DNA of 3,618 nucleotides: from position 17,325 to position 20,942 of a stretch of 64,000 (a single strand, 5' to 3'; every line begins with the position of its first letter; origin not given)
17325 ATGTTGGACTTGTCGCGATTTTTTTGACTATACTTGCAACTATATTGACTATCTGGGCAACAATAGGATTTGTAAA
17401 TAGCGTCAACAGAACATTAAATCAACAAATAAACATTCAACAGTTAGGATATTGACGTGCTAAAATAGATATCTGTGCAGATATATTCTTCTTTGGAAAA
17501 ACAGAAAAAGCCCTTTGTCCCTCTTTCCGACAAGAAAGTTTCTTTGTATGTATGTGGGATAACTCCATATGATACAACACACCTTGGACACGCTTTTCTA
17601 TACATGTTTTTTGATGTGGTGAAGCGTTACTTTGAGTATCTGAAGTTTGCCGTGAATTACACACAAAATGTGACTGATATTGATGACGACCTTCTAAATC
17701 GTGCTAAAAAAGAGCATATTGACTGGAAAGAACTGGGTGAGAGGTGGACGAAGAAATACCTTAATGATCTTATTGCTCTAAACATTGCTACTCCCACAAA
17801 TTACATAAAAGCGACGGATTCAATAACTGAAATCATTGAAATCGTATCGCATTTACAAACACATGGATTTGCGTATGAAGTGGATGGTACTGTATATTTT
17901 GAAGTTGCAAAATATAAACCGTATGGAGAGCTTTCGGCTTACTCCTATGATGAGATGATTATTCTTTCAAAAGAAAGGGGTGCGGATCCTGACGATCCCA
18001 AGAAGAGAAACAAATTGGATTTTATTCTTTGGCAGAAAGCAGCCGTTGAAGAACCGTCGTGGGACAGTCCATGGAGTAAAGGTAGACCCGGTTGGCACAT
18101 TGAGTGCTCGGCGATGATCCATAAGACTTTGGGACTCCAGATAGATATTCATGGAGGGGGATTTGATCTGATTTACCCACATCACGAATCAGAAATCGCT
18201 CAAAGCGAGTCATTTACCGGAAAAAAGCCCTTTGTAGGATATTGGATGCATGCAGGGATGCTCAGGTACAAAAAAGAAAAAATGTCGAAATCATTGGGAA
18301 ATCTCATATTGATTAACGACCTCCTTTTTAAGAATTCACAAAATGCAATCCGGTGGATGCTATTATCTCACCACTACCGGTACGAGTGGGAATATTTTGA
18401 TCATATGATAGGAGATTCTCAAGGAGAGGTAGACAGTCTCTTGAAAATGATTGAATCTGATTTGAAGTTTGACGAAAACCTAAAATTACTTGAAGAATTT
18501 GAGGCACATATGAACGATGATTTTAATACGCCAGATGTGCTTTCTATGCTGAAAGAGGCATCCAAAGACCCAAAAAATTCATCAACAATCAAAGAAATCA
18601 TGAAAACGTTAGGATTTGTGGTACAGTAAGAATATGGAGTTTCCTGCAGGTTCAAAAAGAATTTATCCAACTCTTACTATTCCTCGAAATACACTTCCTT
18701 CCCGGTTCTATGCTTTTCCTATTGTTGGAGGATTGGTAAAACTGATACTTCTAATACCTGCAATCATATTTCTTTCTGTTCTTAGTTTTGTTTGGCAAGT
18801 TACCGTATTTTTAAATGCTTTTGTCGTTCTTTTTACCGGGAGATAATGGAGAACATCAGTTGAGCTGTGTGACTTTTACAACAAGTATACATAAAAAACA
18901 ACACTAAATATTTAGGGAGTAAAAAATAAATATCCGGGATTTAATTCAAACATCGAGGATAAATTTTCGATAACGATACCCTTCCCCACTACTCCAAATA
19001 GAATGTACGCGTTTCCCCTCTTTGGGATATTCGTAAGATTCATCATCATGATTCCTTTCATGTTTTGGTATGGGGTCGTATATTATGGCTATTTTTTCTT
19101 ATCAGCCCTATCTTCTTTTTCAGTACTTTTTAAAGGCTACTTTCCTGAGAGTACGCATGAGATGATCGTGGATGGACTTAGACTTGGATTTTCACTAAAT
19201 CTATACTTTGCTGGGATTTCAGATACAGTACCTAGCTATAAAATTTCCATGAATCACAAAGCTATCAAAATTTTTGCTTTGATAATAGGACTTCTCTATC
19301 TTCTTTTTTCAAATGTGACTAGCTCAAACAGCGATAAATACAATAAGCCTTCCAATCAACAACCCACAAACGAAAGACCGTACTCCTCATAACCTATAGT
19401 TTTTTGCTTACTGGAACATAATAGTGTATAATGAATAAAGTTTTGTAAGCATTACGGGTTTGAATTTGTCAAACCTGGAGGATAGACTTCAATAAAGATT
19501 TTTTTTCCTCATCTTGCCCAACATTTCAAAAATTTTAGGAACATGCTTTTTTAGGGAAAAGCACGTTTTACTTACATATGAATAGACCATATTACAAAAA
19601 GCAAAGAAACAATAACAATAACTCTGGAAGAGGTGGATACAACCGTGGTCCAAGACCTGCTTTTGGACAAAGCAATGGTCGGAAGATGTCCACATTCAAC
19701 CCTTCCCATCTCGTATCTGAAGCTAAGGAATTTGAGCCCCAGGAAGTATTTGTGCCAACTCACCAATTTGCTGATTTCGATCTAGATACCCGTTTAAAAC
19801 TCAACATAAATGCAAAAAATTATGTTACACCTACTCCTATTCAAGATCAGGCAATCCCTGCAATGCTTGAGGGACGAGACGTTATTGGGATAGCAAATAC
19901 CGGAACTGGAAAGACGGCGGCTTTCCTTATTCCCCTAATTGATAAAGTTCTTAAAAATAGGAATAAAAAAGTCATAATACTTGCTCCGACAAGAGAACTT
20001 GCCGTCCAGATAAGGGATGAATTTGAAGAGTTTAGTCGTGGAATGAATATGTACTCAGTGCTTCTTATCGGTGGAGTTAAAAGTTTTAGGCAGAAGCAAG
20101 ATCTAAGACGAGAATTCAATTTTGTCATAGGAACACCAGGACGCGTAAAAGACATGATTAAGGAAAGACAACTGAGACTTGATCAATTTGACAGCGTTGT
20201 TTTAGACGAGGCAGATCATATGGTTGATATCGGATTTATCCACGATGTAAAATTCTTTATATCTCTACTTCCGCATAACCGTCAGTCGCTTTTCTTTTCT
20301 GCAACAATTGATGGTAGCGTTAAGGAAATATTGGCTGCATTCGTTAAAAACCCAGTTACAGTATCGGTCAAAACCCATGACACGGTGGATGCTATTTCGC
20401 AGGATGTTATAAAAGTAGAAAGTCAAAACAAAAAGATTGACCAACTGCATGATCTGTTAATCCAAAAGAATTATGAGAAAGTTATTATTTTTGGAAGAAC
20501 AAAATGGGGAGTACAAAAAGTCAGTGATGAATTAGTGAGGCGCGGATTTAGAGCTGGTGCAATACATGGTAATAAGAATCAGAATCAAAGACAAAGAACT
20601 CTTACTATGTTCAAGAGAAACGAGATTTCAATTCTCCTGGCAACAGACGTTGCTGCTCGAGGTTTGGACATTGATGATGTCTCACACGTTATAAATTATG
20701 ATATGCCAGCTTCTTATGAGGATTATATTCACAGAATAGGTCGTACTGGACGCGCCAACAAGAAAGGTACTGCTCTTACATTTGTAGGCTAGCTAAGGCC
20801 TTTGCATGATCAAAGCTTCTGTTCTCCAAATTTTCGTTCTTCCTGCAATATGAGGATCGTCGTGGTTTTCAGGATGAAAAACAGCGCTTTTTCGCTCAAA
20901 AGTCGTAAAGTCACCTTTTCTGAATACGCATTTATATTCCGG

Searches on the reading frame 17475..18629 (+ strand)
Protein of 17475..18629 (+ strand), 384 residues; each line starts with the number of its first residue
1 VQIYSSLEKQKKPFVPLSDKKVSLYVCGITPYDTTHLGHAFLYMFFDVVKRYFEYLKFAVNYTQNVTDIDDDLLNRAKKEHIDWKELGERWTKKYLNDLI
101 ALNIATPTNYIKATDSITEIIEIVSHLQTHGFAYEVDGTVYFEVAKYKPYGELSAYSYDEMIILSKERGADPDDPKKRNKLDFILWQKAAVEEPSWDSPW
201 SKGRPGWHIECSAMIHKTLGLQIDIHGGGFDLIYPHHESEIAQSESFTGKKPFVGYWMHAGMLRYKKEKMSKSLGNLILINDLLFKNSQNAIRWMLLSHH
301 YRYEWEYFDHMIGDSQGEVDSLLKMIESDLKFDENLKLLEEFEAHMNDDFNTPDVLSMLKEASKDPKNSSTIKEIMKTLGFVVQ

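Call 61: search_protein_families(library=ncbifam, proteins=[window:17475-18629:+], max_evalue=1e-10)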
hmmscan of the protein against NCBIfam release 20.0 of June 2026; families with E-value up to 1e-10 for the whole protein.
window:17475-18629:+ (384 aa): 4 families
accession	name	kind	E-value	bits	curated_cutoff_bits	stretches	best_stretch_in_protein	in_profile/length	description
TIGR00435.1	cysS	equivalog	2.2e-120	402.9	340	1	1-367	1-375/466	cysteine--tRNA ligase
TIGR03447.1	mycothiol_MshC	equivalog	2.1e-110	369.4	485.1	1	2-371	19-390/411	cysteine--1-D-myo-inosityl 2-amino-2-deoxy-alpha-D-glucopyranoside ligase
NF011108.0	PRK14536.1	equivalog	5.5e-76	256.3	780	1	2-306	4-317/490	cysteine--tRNA ligase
NF011107.0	PRK14534.1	equivalog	4.7e-52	177.6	744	1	20-306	20-317/481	cysteine--tRNA ligase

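Call 105: list_cluster_members(proteins=[window:17475-18629:+, window:5059-7518:-, window:19578-20792:+, window:26392-28176:+, window:54197-55465:-, window:46155-46688:-])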
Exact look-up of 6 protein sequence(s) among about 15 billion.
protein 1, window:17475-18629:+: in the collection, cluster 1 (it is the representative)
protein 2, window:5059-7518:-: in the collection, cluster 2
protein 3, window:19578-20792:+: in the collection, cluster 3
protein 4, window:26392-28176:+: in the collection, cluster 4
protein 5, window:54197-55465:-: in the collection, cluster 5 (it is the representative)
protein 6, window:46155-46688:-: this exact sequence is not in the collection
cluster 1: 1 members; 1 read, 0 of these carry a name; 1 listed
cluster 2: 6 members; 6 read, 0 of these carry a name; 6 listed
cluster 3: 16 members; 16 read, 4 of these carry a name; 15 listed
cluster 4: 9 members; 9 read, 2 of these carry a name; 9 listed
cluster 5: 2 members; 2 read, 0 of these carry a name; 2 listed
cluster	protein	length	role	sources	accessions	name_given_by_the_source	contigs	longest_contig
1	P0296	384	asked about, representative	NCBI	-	-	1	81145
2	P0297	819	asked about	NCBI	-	-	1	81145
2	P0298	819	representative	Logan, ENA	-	-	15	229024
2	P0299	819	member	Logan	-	-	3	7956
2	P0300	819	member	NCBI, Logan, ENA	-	-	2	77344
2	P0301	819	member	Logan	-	-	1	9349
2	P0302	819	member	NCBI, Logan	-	-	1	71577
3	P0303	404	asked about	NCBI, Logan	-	-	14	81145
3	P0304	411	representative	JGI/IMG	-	-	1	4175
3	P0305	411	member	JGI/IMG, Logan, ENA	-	superfamily II DNA/RNA helicase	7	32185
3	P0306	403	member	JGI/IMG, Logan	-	superfamily II DNA/RNA helicase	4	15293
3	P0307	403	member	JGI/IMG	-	superfamily II DNA/RNA helicase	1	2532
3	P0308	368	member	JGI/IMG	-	superfamily II DNA/RNA helicase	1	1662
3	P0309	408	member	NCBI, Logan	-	-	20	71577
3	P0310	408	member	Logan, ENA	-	-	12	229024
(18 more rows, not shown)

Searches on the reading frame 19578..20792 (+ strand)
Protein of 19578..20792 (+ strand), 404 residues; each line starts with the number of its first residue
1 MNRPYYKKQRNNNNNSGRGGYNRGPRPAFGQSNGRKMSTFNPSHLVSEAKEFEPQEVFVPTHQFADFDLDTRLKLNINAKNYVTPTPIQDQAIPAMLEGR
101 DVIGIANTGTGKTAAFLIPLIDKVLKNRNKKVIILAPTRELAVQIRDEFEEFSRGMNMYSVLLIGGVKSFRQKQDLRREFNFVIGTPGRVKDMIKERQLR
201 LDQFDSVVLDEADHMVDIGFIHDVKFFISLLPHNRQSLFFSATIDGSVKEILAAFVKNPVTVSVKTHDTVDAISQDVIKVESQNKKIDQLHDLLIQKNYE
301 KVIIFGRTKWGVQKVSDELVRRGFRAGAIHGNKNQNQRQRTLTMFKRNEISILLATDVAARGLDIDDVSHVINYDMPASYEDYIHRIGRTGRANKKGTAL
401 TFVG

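Call 61: search_protein_families(library=ncbifam, proteins=[window:19578-20792:+], max_evalue=1e-10)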
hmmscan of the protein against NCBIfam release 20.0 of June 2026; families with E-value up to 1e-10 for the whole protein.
window:19578-20792:+ (404 aa): 18 families
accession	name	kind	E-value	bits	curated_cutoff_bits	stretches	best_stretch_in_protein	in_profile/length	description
NF053631.1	RNA_helic_CshA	equivalog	2.3e-113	379.3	646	1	64-403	1-341/434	degradosome RNA helicase CshA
NF008744.0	PRK11776.1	equivalog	6.1e-101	338.2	524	1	62-403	4-346/460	ATP-dependent RNA helicase DbpA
NF053710.1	RNA_heli_RhlE2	exception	1.3e-99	334.3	925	1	64-403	3-353/635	RNA helicase RhlE2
NF007882.0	PRK10590.1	equivalog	2.9e-99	333.1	743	1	65-403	4-349/456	ATP-dependent RNA helicase RhlE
NF053711.1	RNA_heli_RhlE1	exception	5.7e-96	321.9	750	1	64-403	3-348/434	RNA helicase RhlE1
NF008394.0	PRK11192.1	equivalog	1.7e-94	317.1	507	1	62-403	3-351/441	ATP-dependent RNA helicase SrmB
NF053636.1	DDHlcsCsdAPsy1082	equivalog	5.7e-93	312.2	890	1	63-401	4-345/512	DEAD/DEAH box helicase CsdA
NF003419.0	PRK04837.1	equivalog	9.3e-88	294.8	588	1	58-402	5-359/424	ATP-dependent RNA helicase RhlB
NF008642.0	PRK11634.1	equivalog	1.4e-87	294.6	989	1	63-403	7-349/628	DEAD/DEAH family ATP-dependent RNA helicase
NF002340.1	PRK01297.1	equivalog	4.1e-83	279.2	564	1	63-404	2-354/372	ATP-dependent RNA helicase RhlB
NF003390.0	PRK04537.1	equivalog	3.2e-75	254.3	732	1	63-402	10-360/572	ATP-dependent RNA helicase RhlB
NF010337.0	PRK13766.1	equivalog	2.7e-28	98.5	610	2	273-395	336-470/781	Hef nuclease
TIGR00614.1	recQ_fam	subfamily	2.5e-20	72.7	219.8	1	279-402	207-329/470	RecQ family ATP-dependent DNA helicase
TIGR01389.1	recQ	equivalog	9.9e-20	70.5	640.2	1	86-401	15-326/591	DNA helicase RecQ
NF008279.0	PRK11057.1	equivalog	4.1e-16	58.5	1015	1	282-400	219-337/608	ATP-dependent DNA helicase RecQ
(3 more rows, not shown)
